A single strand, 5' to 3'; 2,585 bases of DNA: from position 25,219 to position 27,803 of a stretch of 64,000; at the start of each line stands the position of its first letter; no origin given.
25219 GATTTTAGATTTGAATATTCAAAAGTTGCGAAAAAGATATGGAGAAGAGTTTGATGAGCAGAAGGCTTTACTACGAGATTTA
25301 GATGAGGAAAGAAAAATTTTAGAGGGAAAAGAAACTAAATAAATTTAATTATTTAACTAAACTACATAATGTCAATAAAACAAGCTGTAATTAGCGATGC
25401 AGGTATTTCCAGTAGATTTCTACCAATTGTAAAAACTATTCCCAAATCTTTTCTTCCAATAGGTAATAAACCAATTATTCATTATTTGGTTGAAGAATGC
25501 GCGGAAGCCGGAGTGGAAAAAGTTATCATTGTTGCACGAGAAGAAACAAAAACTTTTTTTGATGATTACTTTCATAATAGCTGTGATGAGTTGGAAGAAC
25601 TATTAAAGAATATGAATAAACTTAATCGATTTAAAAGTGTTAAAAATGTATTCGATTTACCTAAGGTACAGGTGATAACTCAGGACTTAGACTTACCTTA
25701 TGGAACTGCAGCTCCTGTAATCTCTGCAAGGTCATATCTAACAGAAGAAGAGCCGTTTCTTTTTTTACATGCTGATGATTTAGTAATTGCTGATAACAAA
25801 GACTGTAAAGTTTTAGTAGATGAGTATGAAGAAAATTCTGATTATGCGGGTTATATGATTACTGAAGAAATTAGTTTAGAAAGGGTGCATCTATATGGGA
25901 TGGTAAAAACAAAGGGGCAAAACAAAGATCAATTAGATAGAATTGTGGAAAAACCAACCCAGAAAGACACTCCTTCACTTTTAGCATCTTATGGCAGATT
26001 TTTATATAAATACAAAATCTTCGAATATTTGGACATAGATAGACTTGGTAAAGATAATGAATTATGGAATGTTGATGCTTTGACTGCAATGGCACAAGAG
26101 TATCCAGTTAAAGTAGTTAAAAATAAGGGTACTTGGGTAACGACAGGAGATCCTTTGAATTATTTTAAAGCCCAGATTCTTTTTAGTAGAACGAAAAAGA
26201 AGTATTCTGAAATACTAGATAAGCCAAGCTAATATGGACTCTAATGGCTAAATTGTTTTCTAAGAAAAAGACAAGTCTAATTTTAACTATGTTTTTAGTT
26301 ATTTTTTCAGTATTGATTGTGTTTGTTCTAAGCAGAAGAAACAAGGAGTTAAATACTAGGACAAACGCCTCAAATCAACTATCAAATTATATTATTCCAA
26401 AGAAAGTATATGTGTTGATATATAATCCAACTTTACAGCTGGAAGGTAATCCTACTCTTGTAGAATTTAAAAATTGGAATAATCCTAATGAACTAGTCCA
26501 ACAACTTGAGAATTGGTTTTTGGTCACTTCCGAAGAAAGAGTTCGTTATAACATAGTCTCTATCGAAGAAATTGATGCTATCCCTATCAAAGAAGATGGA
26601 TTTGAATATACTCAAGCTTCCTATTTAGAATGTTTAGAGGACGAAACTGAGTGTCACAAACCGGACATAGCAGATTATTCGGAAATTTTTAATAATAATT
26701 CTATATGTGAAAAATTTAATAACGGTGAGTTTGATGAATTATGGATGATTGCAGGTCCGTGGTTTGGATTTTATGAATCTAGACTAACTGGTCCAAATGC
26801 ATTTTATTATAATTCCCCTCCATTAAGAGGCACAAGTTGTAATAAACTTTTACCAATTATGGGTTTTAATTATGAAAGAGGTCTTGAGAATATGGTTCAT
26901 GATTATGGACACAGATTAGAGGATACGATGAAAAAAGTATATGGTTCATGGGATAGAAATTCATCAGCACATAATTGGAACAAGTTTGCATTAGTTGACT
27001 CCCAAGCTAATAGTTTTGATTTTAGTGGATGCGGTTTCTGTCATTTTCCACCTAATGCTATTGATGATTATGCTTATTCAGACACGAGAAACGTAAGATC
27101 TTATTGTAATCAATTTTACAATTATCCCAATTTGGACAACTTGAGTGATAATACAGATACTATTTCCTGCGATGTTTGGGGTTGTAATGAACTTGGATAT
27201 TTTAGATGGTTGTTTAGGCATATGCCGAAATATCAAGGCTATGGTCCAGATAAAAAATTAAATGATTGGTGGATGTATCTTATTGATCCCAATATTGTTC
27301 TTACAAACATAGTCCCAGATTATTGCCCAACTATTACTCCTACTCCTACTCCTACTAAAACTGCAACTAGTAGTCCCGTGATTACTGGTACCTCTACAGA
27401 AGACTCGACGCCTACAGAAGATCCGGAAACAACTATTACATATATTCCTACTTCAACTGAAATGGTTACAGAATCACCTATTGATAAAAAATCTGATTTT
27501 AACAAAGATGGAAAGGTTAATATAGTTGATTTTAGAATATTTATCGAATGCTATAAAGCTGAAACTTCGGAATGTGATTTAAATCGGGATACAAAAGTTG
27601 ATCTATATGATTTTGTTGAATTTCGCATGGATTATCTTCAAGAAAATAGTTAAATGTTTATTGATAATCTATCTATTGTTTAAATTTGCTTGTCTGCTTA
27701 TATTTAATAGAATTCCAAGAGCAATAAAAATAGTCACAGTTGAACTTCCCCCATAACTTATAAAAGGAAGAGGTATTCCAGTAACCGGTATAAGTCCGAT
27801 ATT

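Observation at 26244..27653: Canonical dockerin (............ / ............) on an unknown enzyme; at least nine dockerin-type proteins in 64 kb and no cohesin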

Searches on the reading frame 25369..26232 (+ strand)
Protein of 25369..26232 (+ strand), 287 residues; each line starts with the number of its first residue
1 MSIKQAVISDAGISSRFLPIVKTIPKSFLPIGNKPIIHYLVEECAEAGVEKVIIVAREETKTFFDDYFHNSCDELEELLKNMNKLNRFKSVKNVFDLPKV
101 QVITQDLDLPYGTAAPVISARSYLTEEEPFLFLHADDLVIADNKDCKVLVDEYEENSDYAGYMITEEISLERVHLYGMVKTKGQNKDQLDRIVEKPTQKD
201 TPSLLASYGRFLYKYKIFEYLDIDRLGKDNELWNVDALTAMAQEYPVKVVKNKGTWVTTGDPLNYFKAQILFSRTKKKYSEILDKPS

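Call 72: search_protein_families(library=ncbifam, proteins=[window:25369-26232:+], max_evalue=0.01)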
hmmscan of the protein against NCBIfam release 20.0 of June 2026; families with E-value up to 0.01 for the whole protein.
window:25369-26232:+ (287 aa): 29 families (the best 25 are shown)
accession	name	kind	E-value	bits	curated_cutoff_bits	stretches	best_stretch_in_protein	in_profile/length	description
TIGR01099.1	galU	equivalog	9.4e-51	172.9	326.8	1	3-268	1-261/261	UTP--glucose-1-phosphate uridylyltransferase GalU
NF009928.0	PRK13389.1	equivalog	4.1e-27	95.1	548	1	3-272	8-279/302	UTP--glucose-1-phosphate uridylyltransferase GalU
TIGR03992.1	Arch_glmU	subfamily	1.4e-26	93.3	292.1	1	5-270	2-225/393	bifunctional sugar-1-phosphate nucleotidylyltransferase/acetyltransferase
NF007516.0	PRK10122.1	equivalog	1.7e-22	79.9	534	1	4-274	4-278/297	UTP--glucose-1-phosphate uridylyltransferase GalF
NF041173.1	Sug_nt_acttase_Thmprot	equivalog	4.9e-22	78.4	600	1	5-269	2-224/405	bifunctional sugar-1-phosphate nucleotidylyltransferase/acetyltransferase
TIGR01208.1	rmlA_long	equivalog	4.3e-20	71.9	320.25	1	6-270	2-232/353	glucose-1-phosphate thymidylyltransferase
TIGR01105.1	galF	equivalog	8.1e-19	67.9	659.2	1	4-272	4-276/297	GalU regulator GalF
NF041313.1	UDPGP_AglF_Halo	equivalog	3.9e-15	55.9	400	2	112-263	83-225/234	UTP--glucose-1-phosphate uridylyltransferase AglF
NF045761.1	NAMPUrTaseMurU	equivalog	4.2e-08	33.3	250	1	5-54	2-51/226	N-acetylmuramate alpha-1-phosphate uridylyltransferase MurU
TIGR02623.1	G1P_cyt_trans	equivalog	1.7e-07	31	300.25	1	5-257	2-230/255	glucose-1-phosphate cytidylyltransferase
TIGR00453.1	ispD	equivalog_domain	1.5e-06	27.8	181.3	1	6-70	2-64/219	2-C-methyl-D-erythritol 4-phosphate cytidylyltransferase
TIGR01207.1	rmlA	equivalog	5.1e-06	25.8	360.65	1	7-67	3-63/286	glucose-1-phosphate thymidylyltransferase RfbA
NF049965.1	GlMnHpPGnyltfHddC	equivalog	7.3e-06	25.8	300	1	5-74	2-70/221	D-glycero-D-manno-heptose 1-phosphate guanosyltransferase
NF052502.1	man1P_GTase_Rv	exception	3e-05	23.1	440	1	5-71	2-67/352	mannose-1-phosphate guanylyltransferase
NF006899.0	PRK09382.1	equivalog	5.3e-05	22.5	417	1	5-71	8-72/387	bifunctional 2-C-methyl-D-erythritol 4-phosphate cytidylyltransferase/2-C-methyl-D-erythritol 2,4-cyclodiphosphate synthase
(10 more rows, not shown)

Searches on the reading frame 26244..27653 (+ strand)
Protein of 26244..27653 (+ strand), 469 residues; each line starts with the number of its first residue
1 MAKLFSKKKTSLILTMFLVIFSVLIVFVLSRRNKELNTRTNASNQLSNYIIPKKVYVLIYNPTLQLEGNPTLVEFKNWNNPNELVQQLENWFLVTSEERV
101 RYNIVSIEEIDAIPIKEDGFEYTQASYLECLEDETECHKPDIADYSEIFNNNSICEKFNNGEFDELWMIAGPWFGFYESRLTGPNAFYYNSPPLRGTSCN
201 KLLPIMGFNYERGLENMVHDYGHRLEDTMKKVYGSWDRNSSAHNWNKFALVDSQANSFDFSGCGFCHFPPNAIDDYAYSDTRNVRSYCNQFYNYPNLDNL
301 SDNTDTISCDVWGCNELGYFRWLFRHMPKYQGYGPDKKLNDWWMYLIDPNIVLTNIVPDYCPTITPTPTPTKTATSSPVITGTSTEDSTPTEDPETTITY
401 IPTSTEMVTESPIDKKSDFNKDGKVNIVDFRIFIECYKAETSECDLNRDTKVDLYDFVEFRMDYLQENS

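Call 5: search_protein_families(library=pfam, proteins=[window:26244-27653:+], max_evalue=1)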
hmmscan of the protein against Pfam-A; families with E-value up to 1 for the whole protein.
window:26244-27653:+ (469 aa): 2 families
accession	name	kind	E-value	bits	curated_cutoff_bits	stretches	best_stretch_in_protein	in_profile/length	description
PF00404.24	Dockerin_1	-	4.5e-05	24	22.9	1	417-457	2-49/57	Dockerin type I domain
PF00036.39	EF-hand_1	-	0.057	13.4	25.4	0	417-434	9-26/29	EF hand domain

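Call 7: find_homologous_proteins(query=window:26244-27653:+)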
Query window:26244-27653:+ (469 aa): 187 proteins with E <= 0.001 among 3886 candidates; the best 120 are listed.
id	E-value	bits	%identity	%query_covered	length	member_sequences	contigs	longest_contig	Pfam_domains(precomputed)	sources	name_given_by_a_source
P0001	0.0e+0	1110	100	100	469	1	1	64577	-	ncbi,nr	ncbi:hypothetical protein GF362_02240 [Candidatus Dojkabacteria bacterium]|nr:hypothetical protein [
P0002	2.7e-110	388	47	80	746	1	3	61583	-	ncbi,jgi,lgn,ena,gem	ncbi:MAG: hypothetical protein WCJ70_03100 [bacterium]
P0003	6.7e-110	386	52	64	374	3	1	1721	-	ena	-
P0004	1.1e-108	382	52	66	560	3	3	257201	PF13715.13,PF13620.13,PF24135.2,PF22904.4,PF17210.10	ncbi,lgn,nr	ncbi:MAG TPA: carboxypeptidase-like regulatory domain-containing protein [Polyangiaceae bacterium]|n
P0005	1.5e-108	382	47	78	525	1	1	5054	PF18885.7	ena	-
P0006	3.0e-108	381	50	67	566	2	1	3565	PF13620.13,PF24135.2,PF17210.10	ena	-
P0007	5.0e-107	377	51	66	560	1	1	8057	PF13620.13,PF24135.2,PF17210.10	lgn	-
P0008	2.4e-106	375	51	67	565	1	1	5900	PF13715.13,PF13620.13,PF24135.2,PF22904.4,PF17210.10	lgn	-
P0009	3.6e-106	374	54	65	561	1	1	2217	-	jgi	-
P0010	2.2e-105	371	51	64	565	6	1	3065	PF13715.13,PF13620.13,PF24135.2,PF17210.10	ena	-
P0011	1.7e-104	368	51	64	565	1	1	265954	PF13715.13,PF17802.8,PF13620.13,PF24135.2,PF22904.4,PF17210.10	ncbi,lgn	ncbi:MAG: carboxypeptidase-like regulatory domain-containing protein [Myxococcota bacterium]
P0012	1.1e-101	359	48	68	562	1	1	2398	PF13715.13,PF13620.13,PF24135.2,PF22904.4,PF17210.10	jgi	jgi:hypothetical protein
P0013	2.0e-101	358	47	66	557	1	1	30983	-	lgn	-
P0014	2.7e-101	358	46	69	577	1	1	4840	PF13715.13,PF13620.13,PF24135.2,PF22904.4,PF17210.10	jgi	jgi:hypothetical protein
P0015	1.1e-100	356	43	77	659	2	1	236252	PF24517.3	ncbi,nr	ncbi:MAG: DNRLRE domain-containing protein [bacterium]|nr:DNRLRE domain-containing protein [bacteriu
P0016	2.5e-100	355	41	78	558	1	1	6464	PF00404.25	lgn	-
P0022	2.5e-97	345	49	64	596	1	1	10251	PF00404.25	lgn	-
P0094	2.3e-69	253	43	51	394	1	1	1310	PF00404.25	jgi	jgi:hypothetical protein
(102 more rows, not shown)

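Call 8: find_encoding_contigs(protein=window:26244-27653:+, flank=10000)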
Protein window:26244-27653:+ (469 aa): no gene with exactly this product is on record in the collection.

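Call 12: search_solved_structures(query=A1, max_evalue=1)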
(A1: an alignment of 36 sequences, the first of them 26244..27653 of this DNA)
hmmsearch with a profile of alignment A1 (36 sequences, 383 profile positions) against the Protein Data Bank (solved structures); distinct sequences matched with E-value up to 1: 10.
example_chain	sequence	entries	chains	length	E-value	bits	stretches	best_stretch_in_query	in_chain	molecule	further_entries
2ewu_A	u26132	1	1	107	0.21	13.5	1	243-268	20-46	Cytochrome c3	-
2yyw_A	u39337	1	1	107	0.25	13.2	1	245-268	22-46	Cytochrome c3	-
2ewi_A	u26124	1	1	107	0.29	13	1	243-268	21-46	Cytochrome c3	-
1wr5_A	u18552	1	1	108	0.32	12.9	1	246-268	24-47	Cytochrome c3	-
1it1_A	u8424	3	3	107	0.37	12.7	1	246-268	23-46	cytochrome c3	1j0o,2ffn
2z47_A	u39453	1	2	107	0.37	12.7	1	246-268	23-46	Cytochrome c3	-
2yyx_A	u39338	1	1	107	0.37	12.7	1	246-268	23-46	Cytochrome c3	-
2ewk_A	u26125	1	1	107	0.47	12.3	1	245-268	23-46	Cytochrome c3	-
2yxc_A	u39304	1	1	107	0.49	12.3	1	246-268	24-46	Cytochrome c3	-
1mdv_A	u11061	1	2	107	0.71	11.8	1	244-266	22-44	CYTOCHROME C3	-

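Call 26: predict_structure(alignment_id=A1)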
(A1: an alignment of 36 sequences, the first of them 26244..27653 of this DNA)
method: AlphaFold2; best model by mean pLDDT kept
length: 469 residues; sequences in the alignment: 36
mean_pLDDT: 82.7   pTM: 0.70
mean pLDDT of the five models: 82.7, 82.2, 81.8, 81.0, 80.9
residues with pLDDT >= 90: 295; 70-90: 58; 50-70: 38; < 50: 78
segments of 3 or more residues with pLDDT < 50: 1-5, 363-366, 380-414, 441-469
pLDDT, mean of each block of 10 residues (from residue 1): 51 84 87 58 74 98 98 98 98 97 98 98 98 97 98 98 98 98 98 97 98 98 98 95 96 95 98 97 96 86 94 98 96 90 96 80 52 52 40 39 37 60 76 68 42 41 42
secondary structure, 60 per line:
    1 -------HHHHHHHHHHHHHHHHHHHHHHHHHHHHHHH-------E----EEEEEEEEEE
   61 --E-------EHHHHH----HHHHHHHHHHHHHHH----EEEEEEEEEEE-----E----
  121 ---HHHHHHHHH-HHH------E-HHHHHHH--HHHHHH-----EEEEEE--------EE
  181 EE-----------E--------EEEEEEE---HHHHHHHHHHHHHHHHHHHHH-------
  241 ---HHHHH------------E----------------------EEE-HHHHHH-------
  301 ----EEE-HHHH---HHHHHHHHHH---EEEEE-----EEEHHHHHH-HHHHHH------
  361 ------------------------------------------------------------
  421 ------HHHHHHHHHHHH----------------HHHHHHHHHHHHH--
elements in order: H8-38 E51-60 H72-76 H81-95 E100-110 H124-132 H145-151 H154-159 E165-170 E179-182 E203-209 H213-233 H244-248 E284-286 H288-293 E305-307 H309-312 H316-325 E329-333 E339-341 H342-347 H349-354 H427-438 H455-467

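Call 72: search_protein_families(library=ncbifam, proteins=[window:26244-27653:+], max_evalue=0.01)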
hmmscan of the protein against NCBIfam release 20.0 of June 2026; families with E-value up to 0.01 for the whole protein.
window:26244-27653:+ (469 aa): 1 family
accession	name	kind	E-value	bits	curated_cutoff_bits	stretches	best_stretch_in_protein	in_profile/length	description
NF041540.1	dockerin_GC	domain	3e-05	24.3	29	1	419-460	12-59/67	GC-type dockerin domain-anchored protein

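Call 75: search_protein_families(library=pfam, proteins=[P0022], max_evalue=0.01)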
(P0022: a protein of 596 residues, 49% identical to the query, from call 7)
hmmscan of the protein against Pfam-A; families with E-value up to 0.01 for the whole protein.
P0022 (596 aa): 2 families
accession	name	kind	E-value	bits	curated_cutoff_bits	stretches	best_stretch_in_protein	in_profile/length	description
PF00404.24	Dockerin_1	-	1.6e-06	28.6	22.9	1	224-269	1-51/57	Dockerin type I domain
PF00963.24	Cohesin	-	0.0091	16.6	24.1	1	66-151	12-103/139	Cohesin domain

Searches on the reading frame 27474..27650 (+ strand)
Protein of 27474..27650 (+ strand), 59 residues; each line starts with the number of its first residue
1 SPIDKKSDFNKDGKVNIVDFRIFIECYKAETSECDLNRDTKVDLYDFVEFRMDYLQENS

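Call 13: search_solved_structures(query=window:27474-27650:+, max_evalue=10, show_alignments=3)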
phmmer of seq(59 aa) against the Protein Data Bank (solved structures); distinct sequences matched with E-value up to 10: 19.
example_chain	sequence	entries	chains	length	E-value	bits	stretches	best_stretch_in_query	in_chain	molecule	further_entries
7on8_A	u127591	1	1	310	0.0025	21.4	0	23-36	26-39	SAKe6AR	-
2y3n_B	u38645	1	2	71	0.0088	19.7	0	3-32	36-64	CELLULOSOMAL FAMILY-48 PROCESSIVE GLYCOSIDE HYDROLASE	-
4fl4_A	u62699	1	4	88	0.026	18.3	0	3-23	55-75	Glycoside hydrolase family 9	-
2jnk_A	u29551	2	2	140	0.029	18.1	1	6-49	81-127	Hyalurononglucosaminidase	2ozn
2mte_A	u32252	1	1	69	0.14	15.9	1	7-47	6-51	Cellulose 1,4-beta-cellobiosidase (reducing end) CelS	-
1daq_A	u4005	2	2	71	0.16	15.8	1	7-45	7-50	ENDOGLUCANASE SS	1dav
2b59_B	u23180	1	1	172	0.2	15.4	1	7-47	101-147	Cellulosomal scaffolding protein A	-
7wbo_A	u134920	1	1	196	0.32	14.8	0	4-24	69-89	Sarcoplasmic calcium-binding protein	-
3ul4_B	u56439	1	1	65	0.39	14.6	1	7-25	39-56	Cellulosome enzyme, dockerin type I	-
1dgu_A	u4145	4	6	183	0.57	14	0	8-44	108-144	CALCIUM-SATURATED CIB | APO CIB | Calcium and integrin-binding protein 1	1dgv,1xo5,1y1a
6ocx_A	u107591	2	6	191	0.64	13.9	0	8-44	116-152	Calcium and integrin-binding protein 1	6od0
3khe_A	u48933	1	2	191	0.65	13.9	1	26-51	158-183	Calmodulin-like domain protein kinase isoform 3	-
2vn6_B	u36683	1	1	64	0.66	13.8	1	7-50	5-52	ENDOGLUCANASE A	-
5nrm_B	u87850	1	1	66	0.79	13.6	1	8-53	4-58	DocCel5: Type I dockerin repeat domain from A. cellulolyticus family 5 endoglucanase WP_01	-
2l4h_A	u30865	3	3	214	0.93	13.4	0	8-44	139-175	Calcium and integrin-binding protein 1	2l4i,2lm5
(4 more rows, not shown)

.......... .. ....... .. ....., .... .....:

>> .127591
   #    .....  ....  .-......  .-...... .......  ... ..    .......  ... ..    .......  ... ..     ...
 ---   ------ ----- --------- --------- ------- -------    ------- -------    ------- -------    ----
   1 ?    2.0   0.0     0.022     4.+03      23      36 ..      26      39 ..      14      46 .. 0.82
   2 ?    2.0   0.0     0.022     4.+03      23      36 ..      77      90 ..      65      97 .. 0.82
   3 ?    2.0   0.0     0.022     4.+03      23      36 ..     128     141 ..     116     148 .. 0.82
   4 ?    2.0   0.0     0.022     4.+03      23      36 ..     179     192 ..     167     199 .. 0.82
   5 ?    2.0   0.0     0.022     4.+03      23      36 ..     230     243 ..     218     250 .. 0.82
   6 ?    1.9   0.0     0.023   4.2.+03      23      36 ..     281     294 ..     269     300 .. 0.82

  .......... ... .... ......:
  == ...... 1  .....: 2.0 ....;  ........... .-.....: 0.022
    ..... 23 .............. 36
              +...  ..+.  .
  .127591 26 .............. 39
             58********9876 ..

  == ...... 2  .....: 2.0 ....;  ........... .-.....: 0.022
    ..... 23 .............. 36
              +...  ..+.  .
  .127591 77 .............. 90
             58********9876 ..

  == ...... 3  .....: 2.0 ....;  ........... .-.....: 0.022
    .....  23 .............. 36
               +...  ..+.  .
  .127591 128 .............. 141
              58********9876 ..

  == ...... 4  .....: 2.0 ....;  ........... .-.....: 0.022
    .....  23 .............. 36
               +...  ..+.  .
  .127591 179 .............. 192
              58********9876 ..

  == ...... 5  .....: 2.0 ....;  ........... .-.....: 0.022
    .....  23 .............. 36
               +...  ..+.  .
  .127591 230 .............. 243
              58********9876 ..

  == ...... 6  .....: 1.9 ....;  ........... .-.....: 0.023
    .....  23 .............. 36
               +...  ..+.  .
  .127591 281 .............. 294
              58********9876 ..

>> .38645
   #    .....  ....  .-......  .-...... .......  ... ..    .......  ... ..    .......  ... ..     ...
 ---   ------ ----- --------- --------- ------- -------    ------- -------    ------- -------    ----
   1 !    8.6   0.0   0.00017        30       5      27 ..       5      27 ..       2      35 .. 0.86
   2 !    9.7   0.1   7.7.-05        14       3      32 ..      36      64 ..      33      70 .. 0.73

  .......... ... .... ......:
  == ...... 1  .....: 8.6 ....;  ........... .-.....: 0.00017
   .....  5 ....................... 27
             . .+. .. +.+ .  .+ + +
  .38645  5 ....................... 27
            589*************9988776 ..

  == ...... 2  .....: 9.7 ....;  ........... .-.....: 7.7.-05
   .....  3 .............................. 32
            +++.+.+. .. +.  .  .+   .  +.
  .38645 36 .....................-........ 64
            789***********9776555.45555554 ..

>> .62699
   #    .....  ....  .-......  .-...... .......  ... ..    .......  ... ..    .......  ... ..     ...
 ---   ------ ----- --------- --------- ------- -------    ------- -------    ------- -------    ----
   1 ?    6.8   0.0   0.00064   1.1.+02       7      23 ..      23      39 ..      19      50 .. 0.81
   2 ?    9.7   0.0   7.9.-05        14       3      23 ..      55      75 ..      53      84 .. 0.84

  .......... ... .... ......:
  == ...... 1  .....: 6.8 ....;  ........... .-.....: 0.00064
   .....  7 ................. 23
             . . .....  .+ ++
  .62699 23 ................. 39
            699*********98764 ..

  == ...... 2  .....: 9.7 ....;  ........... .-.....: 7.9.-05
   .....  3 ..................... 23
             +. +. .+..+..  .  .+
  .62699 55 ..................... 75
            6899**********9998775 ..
